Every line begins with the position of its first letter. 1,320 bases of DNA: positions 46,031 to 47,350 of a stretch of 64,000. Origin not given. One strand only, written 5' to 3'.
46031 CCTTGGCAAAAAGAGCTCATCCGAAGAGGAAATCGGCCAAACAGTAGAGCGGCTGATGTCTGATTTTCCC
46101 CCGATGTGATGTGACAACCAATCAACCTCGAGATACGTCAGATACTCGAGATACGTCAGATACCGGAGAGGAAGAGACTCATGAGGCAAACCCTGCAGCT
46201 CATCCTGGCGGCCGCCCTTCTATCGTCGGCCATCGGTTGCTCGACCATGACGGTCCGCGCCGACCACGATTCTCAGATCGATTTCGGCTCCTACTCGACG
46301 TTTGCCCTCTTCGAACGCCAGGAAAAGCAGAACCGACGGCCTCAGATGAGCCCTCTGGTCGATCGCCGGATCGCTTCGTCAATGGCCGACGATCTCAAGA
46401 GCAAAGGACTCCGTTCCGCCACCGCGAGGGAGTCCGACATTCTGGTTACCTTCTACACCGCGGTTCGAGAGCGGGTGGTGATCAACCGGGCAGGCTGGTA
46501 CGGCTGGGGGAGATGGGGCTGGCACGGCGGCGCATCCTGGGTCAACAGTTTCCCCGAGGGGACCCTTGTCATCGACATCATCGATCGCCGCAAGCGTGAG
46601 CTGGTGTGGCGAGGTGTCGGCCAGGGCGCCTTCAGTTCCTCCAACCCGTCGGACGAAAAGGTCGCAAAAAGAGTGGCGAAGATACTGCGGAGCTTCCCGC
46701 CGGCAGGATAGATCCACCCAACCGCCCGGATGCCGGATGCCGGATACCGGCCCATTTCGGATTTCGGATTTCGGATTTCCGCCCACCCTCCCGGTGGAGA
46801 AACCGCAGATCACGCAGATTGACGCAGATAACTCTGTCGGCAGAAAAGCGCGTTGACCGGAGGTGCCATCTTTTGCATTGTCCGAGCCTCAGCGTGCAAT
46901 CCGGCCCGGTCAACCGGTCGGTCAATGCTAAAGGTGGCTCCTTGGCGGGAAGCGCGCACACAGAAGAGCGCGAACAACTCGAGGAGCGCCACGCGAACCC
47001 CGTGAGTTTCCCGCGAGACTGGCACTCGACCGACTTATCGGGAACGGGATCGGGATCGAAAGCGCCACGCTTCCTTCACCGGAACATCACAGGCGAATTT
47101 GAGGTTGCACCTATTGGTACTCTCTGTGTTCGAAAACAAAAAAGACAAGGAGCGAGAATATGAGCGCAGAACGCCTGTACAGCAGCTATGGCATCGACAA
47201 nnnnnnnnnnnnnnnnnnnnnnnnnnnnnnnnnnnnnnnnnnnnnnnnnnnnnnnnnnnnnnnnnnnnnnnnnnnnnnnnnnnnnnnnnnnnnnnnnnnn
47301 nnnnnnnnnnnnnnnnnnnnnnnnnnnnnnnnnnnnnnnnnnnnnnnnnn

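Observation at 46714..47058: Family of 330-460 bp mosaic intergenic elements with a fixed module order (three full and at least four partial copies in 64 kb)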

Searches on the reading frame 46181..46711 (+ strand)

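Call 39: search_protein_families(library=pfam, proteins=[window:46181-46711:+], max_evalue=0.01)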
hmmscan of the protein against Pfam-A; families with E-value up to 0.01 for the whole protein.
window:46181-46711:+ (176 aa): 1 family
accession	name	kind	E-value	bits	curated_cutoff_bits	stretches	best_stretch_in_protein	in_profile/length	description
PF13590.11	DUF4136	-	1.4e-33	116.9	32.8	1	25-174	1-152/152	Domain of unknown function (DUF4136)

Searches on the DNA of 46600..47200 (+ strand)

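Call 33: search_rna_families(source=window, start=46600, end=47200, threshold=evalue, max_evalue=10)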
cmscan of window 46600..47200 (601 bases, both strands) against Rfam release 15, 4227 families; matches with E-value up to 10: 4.
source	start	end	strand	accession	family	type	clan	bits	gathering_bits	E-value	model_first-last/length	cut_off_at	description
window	46816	46980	+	RF00925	MIR1027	Gene; miRNA;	-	19.1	150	0.28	1-142/142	no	MIR1027 microRNA precursor family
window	46854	46949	+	RF03771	mir-341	Gene; miRNA;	-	17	90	1.2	1-96/96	no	mir-341 microRNA precursor family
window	46895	46913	-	RF00521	SAM_alpha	Cis-reg; riboswitch;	-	12.3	36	4.8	19-36/79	no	Alpha-proteobacteria SAM riboswitch aptamer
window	46872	46993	-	RF02828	Scr3920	Gene; sRNA;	-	12.2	88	10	1-125/125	no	Streptomyces RNA 3920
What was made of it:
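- On Rfam RNA families: At permissive thresholds only generic hairpin matches appear, with E-value 0.28 or higher (call 33).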

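Call 64: build_rna_model(alignment_id=A5)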
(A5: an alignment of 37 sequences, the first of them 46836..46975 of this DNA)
Model R1 built from alignment A5 (37 sequences, 145 columns); structure: RNAalifold consensus.
model positions 140; base pairs 22; branch points 0; effective number of sequences 2.1; information 0.591 bits per position. Calibrated on 0.2 Mb of random sequence (short: E-values are rough).
structure used (alignment columns):
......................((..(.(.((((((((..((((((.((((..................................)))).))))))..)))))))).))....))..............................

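Call 65: search_with_rna_model(model_id=R1, sources=[window, L042, L043, L044, L045], max_evalue=10, show_alignments=0)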
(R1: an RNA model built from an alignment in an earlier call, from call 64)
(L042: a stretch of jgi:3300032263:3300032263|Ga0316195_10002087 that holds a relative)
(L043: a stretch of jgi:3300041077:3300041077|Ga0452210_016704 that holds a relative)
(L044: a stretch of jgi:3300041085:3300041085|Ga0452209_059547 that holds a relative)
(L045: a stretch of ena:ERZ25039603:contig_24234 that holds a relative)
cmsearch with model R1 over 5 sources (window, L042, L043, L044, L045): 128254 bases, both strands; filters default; matches with E-value up to 10: 19.
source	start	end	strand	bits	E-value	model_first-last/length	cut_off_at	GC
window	52420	52559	+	152.4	4.3e-36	1-140/140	no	0.57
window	46836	46975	+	143.2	8.4e-34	1-140/140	no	0.61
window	8927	9066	-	135.5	7.3e-32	1-140/140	no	0.59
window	18002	18141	+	110.9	1e-25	1-140/140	no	0.6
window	33456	33595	-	63.9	6.4e-14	1-140/140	no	0.61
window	8937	9073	+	49.1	3.2e-10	1-140/140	no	0.57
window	52411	52549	-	45.3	3e-09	1-140/140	no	0.6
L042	5617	5704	+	43.3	9.4e-09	25-110/140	no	0.59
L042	9145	9231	+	41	3.4e-08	26-110/140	no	0.54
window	46858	46942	-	40.6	4.3e-08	26-110/140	no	0.6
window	17998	18131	-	37.9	2.1e-07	1-140/140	no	0.58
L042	9117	9253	-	35.1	1e-06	1-140/140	no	0.57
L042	5619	5700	-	33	3.4e-06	27-106/140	no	0.6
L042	3718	3791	-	30.5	1.5e-05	27-107/140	no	0.66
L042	3718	3795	+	28.1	5.7e-05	26-110/140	no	0.67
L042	4619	4690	-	10.1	1.9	1-140/140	no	0.62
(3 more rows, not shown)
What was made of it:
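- Model scores on sense versus antisense: 152/45, 143/41, 135/49 and 111/38 bits (call 65).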

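Call 70: search_with_rna_model(model_id=R1, sources=[window, L001, L002, L003, L004, L005, L007, L008, L010, L011, L012, L013, L014, L015, L017, L018, L019, L020, L023, L024, L025, L026, L027, L028, L031, L032, L033, L034, L037, L038, L040, L041, L042, L043], max_evalue=0.001, make_alignment=true)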
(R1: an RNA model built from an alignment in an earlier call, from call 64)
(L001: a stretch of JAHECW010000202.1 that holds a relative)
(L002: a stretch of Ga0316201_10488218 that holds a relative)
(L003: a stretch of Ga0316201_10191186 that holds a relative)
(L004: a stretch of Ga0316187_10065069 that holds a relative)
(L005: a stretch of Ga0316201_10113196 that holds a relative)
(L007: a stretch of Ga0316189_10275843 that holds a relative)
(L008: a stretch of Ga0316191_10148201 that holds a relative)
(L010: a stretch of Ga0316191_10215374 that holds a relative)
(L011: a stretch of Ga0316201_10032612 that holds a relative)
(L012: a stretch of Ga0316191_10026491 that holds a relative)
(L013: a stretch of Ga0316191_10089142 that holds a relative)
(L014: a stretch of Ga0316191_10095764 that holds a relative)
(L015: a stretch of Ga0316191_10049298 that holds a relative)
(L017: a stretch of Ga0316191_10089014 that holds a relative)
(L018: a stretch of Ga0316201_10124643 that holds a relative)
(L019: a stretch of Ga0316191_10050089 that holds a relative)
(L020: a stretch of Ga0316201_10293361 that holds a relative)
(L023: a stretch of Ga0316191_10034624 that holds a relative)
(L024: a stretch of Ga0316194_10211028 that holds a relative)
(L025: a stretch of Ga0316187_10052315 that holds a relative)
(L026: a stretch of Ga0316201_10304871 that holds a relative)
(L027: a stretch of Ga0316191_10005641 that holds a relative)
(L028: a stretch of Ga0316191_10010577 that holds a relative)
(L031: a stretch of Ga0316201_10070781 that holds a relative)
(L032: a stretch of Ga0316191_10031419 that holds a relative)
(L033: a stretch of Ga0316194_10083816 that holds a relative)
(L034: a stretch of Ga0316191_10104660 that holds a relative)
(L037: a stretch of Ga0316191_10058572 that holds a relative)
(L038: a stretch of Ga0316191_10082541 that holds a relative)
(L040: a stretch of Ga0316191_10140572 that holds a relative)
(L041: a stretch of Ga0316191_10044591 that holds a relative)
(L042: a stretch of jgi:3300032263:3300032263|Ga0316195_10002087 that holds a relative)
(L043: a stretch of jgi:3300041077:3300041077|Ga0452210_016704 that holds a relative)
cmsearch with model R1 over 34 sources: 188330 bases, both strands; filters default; matches with E-value up to 0.001: 85.
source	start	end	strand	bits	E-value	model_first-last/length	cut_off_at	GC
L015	2613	2752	-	159.3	1.2e-37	1-140/140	no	0.63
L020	1188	1327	-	158.2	2.2e-37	1-140/140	no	0.56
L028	6844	6983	-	157.9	2.6e-37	1-140/140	no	0.59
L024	184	323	-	156.6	5.5e-37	1-140/140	no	0.59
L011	479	618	-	154.9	1.5e-36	1-140/140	no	0.59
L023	2381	2520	+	154.7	1.7e-36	1-140/140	no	0.56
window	52420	52559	+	152.4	6.4e-36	1-140/140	no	0.57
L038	613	752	+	151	1.4e-35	1-140/140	no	0.59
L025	96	235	-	150.9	1.5e-35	1-140/140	no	0.59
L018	1281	1420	-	150.6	1.8e-35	1-140/140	no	0.57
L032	3377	3516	-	150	2.5e-35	1-140/140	no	0.62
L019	2482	2621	-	149.9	2.7e-35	1-140/140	no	0.59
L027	8922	9061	+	149.6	3.1e-35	1-140/140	no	0.57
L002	99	238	+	149.6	3.2e-35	1-140/140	no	0.61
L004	9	148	+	149.4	3.6e-35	1-140/140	no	0.61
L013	1842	1980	+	148.5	5.9e-35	1-140/140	no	0.57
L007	851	990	+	147.9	8.4e-35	1-140/140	no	0.57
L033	1817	1956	+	147.1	1.3e-34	1-140/140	no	0.58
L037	2611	2750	-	146.3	2.1e-34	1-140/140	no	0.61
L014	1185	1324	-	143.8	8.8e-34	1-140/140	no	0.59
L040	686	825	-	143.2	1.3e-33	1-140/140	no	0.59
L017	154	293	-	142.7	1.7e-33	1-140/140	no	0.61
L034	1856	1994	-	141.5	3.4e-33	1-140/140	no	0.6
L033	433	571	-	141.4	3.6e-33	1-140/140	no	0.57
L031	1461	1600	-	141.3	3.8e-33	1-140/140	no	0.58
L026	230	368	-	141.1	4.3e-33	1-140/140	no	0.59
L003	1258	1396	-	138.6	1.8e-32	1-140/140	no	0.58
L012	3271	3409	+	137.1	4.2e-32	1-140/140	no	0.6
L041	2177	2314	+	134.7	1.7e-31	1-140/140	no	0.59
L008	198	336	-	131.7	9.7e-31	1-140/140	no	0.55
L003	1450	1589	-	110.9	1.5e-25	1-140/140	no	0.64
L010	763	901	-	74.3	2.3e-16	1-140/140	no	0.56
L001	628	763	-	74.1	2.6e-16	1-140/140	no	0.58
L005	2040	2179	-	65.3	4.2e-14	1-140/140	no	0.57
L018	1045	1185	+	62.1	2.6e-13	1-140/140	no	0.59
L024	194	329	+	47.1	1.5e-09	1-140/140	no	0.58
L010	1070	1148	+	45.9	3e-09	27-107/140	no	0.51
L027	8913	9051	-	45.3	4.3e-09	1-140/140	no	0.58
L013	1832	1974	-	45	5.2e-09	1-140/140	no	0.57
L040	719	803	+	44.7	6e-09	26-110/140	no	0.51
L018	1291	1420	+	44.6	6.3e-09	1-140/140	no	0.57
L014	1074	1212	+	44.6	6.4e-09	1-140/140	no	0.6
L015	2623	2758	+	43.6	1.1e-08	1-140/140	no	0.62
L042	5617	5704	+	43.3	1.4e-08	25-110/140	no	0.59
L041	2167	2304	-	43.1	1.5e-08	1-140/140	no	0.57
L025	129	213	+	42.7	1.9e-08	26-110/140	no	0.53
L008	208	346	+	42.6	2e-08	1-140/140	no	0.54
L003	1268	1401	+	42.6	2.1e-08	1-140/140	no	0.56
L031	1470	1601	+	42.1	2.6e-08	1-140/140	no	0.58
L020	1221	1305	+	41.6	3.6e-08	26-110/140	no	0.51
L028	6854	6989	+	41.4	4.1e-08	1-140/140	no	0.59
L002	121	205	-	41.3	4.2e-08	26-110/140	no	0.56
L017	295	413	-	41.3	4.2e-08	1-140/140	no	0.57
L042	9145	9231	+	41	5e-08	26-110/140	no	0.54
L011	512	596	+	40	9.1e-08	26-110/140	no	0.55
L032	3411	3491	+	39.9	9.5e-08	27-107/140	no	0.58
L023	2381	2510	-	39.5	1.2e-07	1-140/140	no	0.57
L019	2515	2599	+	39.4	1.3e-07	26-110/140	no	0.55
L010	914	1054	+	39.2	1.4e-07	1-140/140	no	0.6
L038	635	719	-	39.2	1.4e-07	26-110/140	no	0.6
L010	773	903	+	39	1.6e-07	1-140/140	no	0.53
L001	658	739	+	38.9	1.7e-07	27-106/140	no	0.56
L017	187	271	+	38.6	2.1e-07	26-110/140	no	0.58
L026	263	346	+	38.1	2.8e-07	26-110/140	no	0.57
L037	2621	2756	+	37.3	4.3e-07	1-140/140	no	0.61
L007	873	957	-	37.2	4.5e-07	26-110/140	no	0.53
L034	1889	1972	+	36.3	7.7e-07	26-110/140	no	0.56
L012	3293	3378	-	36.1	8.6e-07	25-110/140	no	0.57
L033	467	549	+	36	9.2e-07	27-110/140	no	0.49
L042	9117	9253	-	35.1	1.5e-06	1-140/140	no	0.57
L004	2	138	-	33.4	4e-06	1-140/140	no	0.61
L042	5619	5700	-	33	5e-06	27-106/140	no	0.6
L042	3718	3791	-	30.5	2.1e-05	27-107/140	no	0.66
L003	1460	1595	+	30.4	2.3e-05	1-140/140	no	0.63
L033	1839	1923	-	28.2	8.4e-05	26-110/140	no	0.55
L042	3718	3795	+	28.1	8.4e-05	26-110/140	no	0.67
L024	425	500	-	24.9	0.00054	1-140/140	no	0.7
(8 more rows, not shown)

Alignment A6: 85 matches aligned to the model, 204 columns, each read 5' to 3' on its own strand. Consensus structure (alignment columns), stored with it:
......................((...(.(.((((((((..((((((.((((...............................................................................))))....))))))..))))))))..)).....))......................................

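Call 75: search_dna_similar(query=window:46714-47058:+, collection=plasmids, mode=distant, max_rows=10)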
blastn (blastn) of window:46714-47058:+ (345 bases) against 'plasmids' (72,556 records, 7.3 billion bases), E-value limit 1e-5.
No match.

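Call 85: search_with_rna_model(model_id=R1, sources=[L045, L046, L047, L044], max_evalue=1)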
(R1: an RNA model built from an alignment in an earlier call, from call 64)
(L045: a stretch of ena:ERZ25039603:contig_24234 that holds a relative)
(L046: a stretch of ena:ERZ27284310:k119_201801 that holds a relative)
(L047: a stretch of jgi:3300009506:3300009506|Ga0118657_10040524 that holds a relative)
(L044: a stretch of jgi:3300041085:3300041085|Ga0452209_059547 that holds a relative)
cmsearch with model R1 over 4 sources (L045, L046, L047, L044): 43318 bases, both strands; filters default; matches with E-value up to 1: 0.
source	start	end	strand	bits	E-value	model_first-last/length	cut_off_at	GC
